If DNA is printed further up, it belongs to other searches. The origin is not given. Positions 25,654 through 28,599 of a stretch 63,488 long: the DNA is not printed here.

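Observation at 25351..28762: HTH, SNF2 helicase and SieB-like membrane protein operon: candidate undescribed defence module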

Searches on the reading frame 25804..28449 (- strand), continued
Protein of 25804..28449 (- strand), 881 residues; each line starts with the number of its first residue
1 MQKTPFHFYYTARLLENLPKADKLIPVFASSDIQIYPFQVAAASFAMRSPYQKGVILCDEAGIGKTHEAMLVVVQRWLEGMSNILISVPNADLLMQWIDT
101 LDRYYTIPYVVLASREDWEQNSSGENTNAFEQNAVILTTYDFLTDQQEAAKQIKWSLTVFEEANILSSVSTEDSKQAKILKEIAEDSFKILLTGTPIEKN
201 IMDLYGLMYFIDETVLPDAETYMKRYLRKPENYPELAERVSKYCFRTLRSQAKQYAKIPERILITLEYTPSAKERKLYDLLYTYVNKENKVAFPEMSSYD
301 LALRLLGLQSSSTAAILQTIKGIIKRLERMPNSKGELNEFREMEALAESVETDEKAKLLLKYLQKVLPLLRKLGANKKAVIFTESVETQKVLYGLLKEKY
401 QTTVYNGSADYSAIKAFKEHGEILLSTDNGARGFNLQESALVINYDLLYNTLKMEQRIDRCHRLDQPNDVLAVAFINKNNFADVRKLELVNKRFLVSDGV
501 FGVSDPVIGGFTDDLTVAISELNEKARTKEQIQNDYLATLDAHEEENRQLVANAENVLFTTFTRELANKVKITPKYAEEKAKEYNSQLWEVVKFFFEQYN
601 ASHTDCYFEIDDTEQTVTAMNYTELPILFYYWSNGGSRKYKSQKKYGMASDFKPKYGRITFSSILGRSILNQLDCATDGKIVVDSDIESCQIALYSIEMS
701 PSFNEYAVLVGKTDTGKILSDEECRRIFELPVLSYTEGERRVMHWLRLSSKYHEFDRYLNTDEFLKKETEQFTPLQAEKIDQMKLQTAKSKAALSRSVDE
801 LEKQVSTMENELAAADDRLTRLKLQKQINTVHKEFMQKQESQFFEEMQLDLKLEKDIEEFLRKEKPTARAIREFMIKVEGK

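Call 50: search_protein_families(library=padloc, proteins=[L044:3296-3718:+, L024:15060-15605:+, L012:12642-13412:+, L010:11472-12086:+, L004:3224-5134:+, L004:5091-6182:+, L015:3786-4946:+, L076:12621-13301:+, L025:15893-16507:+, L051:15947-16957:+], max_evalue=0.001)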
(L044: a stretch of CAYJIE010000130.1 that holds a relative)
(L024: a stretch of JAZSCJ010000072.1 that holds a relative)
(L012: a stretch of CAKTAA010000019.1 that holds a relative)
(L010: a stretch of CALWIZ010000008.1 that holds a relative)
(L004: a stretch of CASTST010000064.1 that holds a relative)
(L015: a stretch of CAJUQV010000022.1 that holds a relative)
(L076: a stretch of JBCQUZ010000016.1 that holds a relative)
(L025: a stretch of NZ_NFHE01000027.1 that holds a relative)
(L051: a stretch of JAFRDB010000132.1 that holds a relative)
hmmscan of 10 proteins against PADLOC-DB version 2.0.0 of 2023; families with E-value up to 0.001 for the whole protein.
L044:3296-3718:+ (140 aa): 1 family
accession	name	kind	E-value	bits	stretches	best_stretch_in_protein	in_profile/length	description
PDLC00787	Cyclase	-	0.00083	16.8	0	35-89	174-226/333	oligonucleotide-cyclase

L024:15060-15605:+ (181 aa): 0 families

L012:12642-13412:+ (256 aa): 0 families

L010:11472-12086:+ (204 aa): 1 family
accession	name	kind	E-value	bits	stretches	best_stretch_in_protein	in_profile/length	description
PDLC04448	PDC-M14B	-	1.9e-06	25.6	1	109-195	169-256/275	-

L004:3224-5134:+ (636 aa): 9 families
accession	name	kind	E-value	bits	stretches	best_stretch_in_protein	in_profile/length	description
PDLC02381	pAgo_II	-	8.2e-193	640.2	1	3-636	2-617/617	Class II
PDLC02436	pAgo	-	1e-62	210.5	1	211-619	8-448/460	-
PDLC02385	pAgo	-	1.3e-42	144.4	1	158-635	205-673/674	-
PDLC02379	pAgo_II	-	4.7e-34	115.9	1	210-616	287-702/724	Class II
PDLC02394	pAgo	-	1.6e-15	54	1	156-636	643-1121/1121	-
PDLC02428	PprPIWI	-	2e-14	51.3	1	171-615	262-651/666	-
PDLC02377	pAgo_I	-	8.3e-12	42.6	1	255-612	56-439/457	Class I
PDLC02397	pAgo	-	2.2e-09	34.8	1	289-611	273-561/578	-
PDLC02378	pAgo_I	-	5.7e-08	30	1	450-593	324-455/493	Class I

L004:5091-6182:+ (363 aa): 26 families (the best 25 are shown)
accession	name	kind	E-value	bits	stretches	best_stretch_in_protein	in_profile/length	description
PDLC02408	Aga_SIR2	-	2.8e-111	369.9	1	20-360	1-339/343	Class II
PDLC02414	Aga_SIR2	-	2e-91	304.6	1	47-360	1-310/313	-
PDLC04093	SIR2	-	3.8e-26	90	1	20-314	18-310/395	-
PDLC04084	SIR2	-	2.6e-25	87.6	2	212-320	239-354/414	-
PDLC04094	SIR2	-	1.9e-20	71.4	1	21-304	18-292/399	-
PDLC04088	SIR2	-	4.3e-17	60.3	2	167-337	172-354/390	-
PDLC04090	SIR2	-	5.7e-16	56.7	1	213-319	250-361/426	-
PDLC04075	SIR2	-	2.1e-15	54.4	1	14-345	40-389/414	-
PDLC04087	SIR2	-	1e-12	45.6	1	159-339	123-312/343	-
PDLC04089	SIR2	-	2.2e-12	44.9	1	211-338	167-296/336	-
PDLC04076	SIR2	-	6.3e-12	43.4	1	170-346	165-373/406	-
PDLC02186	SIR2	-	1.7e-11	41.9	2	274-345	303-377/412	-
PDLC04081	SIR2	-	3e-10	37.8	1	26-296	18-287/345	-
PDLC04096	SIR2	-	1.6e-09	35.6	1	156-311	10-178/230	-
PDLC04078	SIR2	-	3.1e-09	34.8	1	210-316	10-124/171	-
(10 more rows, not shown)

L015:3786-4946:+ (386 aa): 0 families

L076:12621-13301:+ (226 aa): 0 families

L025:15893-16507:+ (204 aa): 0 families

L051:15947-16957:+ (336 aa): 39 families (the best 25 are shown)
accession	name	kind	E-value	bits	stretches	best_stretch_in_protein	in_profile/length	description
PDLC04843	PDC-S05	-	1.7e-176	584.2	1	3-328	3-328/330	-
PDLC04853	PDC-S05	-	1.4e-148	492.6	1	3-330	3-333/336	-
PDLC04851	PDC-S05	-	6.6e-135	447.6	1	5-327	9-339/342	-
PDLC04852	PDC-S05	-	3.8e-127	421.9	1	5-329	10-339/346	-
PDLC04868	PDC-S05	-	2.6e-122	406.1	1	1-325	1-332/335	-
PDLC04864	PDC-S05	-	2.2e-119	395.8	1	61-330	2-274/277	-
PDLC04871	PDC-S05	-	3.7e-103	343.9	1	5-308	130-442/468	-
PDLC04870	PDC-S05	-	8.1e-97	320.8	1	5-204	8-209/214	-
PDLC04876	PDC-S05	-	4.1e-67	223.3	1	5-164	7-171/174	-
PDLC04858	PDC-S05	-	7.8e-57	188.9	1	3-130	1-129/138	-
PDLC04872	PDC-S05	-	2.5e-52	174.7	1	4-130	2-132/152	-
PDLC04965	PDC-S23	-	5.3e-52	175.2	1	3-134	1-134/327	-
PDLC04854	PDC-S05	-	1.4e-51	173.2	1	3-131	1-132/212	-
PDLC04964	PDC-S23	-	1.9e-50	169.9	1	3-131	1-132/331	-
PDLC04874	PDC-S05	-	3.1e-49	164.7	1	3-128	3-126/165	-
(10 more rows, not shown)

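Call 59: predict_structure(alignment_id=A2)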
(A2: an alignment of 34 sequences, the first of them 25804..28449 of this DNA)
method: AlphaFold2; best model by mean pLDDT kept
length: 881 residues; sequences in the alignment: 34
mean_pLDDT: 76.4   pTM: 0.52
mean pLDDT of the five models: 76.4, 71.9, 69.7, 69.2, 67.0
residues with pLDDT >= 90: 154; 70-90: 483; 50-70: 157; < 50: 87
segments of 3 or more residues with pLDDT < 50: 1-19, 22-33, 227-231, 449-452, 489-509, 553-573
pLDDT, mean of each block of 10 residues (from residue 1): 36 44 40 56 70 78 71 76 88 79 77 88 80 90 91 92 79 81 91 67 78 68 49 62 72 66 81 89 81 70 71 86 87 85 91 89 91 86 85 92 78 81 80 65 70 53 66 78 53 34 38 82 85 78 60 43 38 55 83 90 90 91 87 74 87 75 82 80 92 88 84 91 91 88 61 80 84 79 86 86 87 81 86 88 87 88 82 88 82
secondary structure, 60 per line:
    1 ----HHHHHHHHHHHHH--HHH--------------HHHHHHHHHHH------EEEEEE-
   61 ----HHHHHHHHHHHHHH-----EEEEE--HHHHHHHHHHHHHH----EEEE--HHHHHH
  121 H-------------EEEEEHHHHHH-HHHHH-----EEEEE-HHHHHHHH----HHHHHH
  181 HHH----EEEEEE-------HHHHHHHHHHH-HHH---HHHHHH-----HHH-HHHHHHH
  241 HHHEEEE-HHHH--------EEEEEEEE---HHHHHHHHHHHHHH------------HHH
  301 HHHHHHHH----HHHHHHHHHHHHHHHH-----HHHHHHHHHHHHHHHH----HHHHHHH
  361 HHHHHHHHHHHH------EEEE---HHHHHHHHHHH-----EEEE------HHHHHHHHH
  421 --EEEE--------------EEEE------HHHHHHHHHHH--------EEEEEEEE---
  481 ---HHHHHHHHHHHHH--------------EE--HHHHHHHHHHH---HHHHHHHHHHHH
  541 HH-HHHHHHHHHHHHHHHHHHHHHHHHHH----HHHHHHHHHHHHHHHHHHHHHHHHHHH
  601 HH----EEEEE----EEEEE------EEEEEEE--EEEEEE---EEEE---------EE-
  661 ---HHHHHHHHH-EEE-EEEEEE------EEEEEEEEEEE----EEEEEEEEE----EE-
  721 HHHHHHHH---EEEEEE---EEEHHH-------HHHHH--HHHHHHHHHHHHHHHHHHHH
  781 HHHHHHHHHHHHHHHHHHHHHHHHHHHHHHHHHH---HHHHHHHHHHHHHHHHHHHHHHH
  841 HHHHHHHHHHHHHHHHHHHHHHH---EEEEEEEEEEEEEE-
elements in order (helices of 4 or more, strands of 3 or more residues): H5-17 H37-47 E54-59 H65-78 E84-88 H91-104 E109-112 H115-121 E135-139 H140-145 H147-151 E157-161 H163-170 H175-183 E188-193 H201-211 H219-224 H234-243 E244-247 H249-252 E261-268 H272-285 H298-308 H313-328 H334-349 H354-372 E379-382 H386-396 E402-405 H412-420 E423-426 E441-444 H451-461 E470-477 H484-496 H515-525 H529-542 H544-569 H574-602 E607-611 E616-620 E627-633 E636-641 E645-648 H664-672 E674-676 E678-683 E690-700 E705-713 H721-728 E732-737 E741-743 H754-758 H761-814 H818-863 E867-880

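Call 65: fold_search(model_id=the predicted structure, library=pdb)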
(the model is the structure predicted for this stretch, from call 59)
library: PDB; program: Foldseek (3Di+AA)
matches with E <= 10: 1069; with E <= 0.001: 627
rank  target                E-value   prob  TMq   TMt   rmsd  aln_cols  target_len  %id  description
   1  8so8                  2.0e-24  1.00  0.32  0.33  22.6      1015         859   16  Crystal structure of an N-terminally truncated variant of Escherichia coli RapA (released 2024-07-03)
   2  6bog_A                3.9e-23  1.00  0.33  0.31  23.9       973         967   15  Crystal structure of RapA, a Swi2/Snf2 protein that recycles RNA polymerase during transcription (released 2017-12-13)
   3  8spg                  3.9e-23  1.00  0.33  0.34  22.9      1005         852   14  Crystal structure of N-terminally truncated Escherichia coli RapA in complex with MgADP (released 2024-07-03)
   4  9gd1_W                1.3e-20  1.00  0.40  0.42  21.1       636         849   18  Structure of Chd1 bound to a hexasome-nucleosome complex with a dyad-to-dyad distance of 103 bp. (released 2024-09-18)
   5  9gd3_W                1.7e-20  1.00  0.40  0.41  20.1       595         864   19  Structure of a mononucleosome bound by one copy of Chd1 with the DBD on the exit-side DNA. (released 2024-09-18)
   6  7tn2_W                2.3e-20  1.00  0.37  0.37  21.7       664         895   17  Composite model of a Chd1-nucleosome complex in the nucleotide-free state derived from 2.3A and 2.7A Cryo-EM maps (released 2022-03-02)
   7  9jao_C                2.4e-20  1.00  0.41  0.57   8.4       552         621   19  The structure of SMARCAD1 bound to the hexasome in the presence of ADP-BeFx (released 2025-04-30)
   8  9ear_W                3.1e-20  1.00  0.40  0.52   9.7       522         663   20  CHD1-nucleosome complex (closed state) (released 2025-05-07)
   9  8t0l_F                3.5e-20  1.00  0.39  0.36  20.8       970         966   15  E. coli Sw2/Snf2 ATPase RapA bound to both ADP-AlF3 and reconstituted E. coli RNA polymerase post-termination complex  (released 2025-04-02)
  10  9n6h_K                5.6e-20  1.00  0.37  0.42  12.4       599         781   17  2.54 A S.cerevisiae Chd1[L886G/L889G/L891G]-nucleosome 1:1 complex (released 2025-06-11)
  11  7zke_E                9.5e-20  1.00  0.41  0.23  14.0       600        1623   18  Mot1:TBP:DNA - pre-hydrolysis state (released 2023-04-26)
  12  6ryr_W                4.3e-19  1.00  0.41  0.50   8.9       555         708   20  Nucleosome-CHD4 complex structure (single CHD4 copy) (released 2020-07-15)
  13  9n6k_K                4.3e-19  1.00  0.38  0.34  17.5       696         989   17  2.88 A S.cerevisiae Chd1[L886G/L889G/L891G]-nucleosome 2:1 complex with DNA-binding domain (released 2025-06-11)
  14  9jnv_K                5.0e-19  1.00  0.39  0.55  14.6       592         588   18  Structure of isw1-nucleosome complex in ADP(S) state (released 2025-04-09)
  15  5jxr_A                5.3e-19  1.00  0.23  0.31  26.0       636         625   19  Crystal structure of MtISWI (released 2016-12-07)
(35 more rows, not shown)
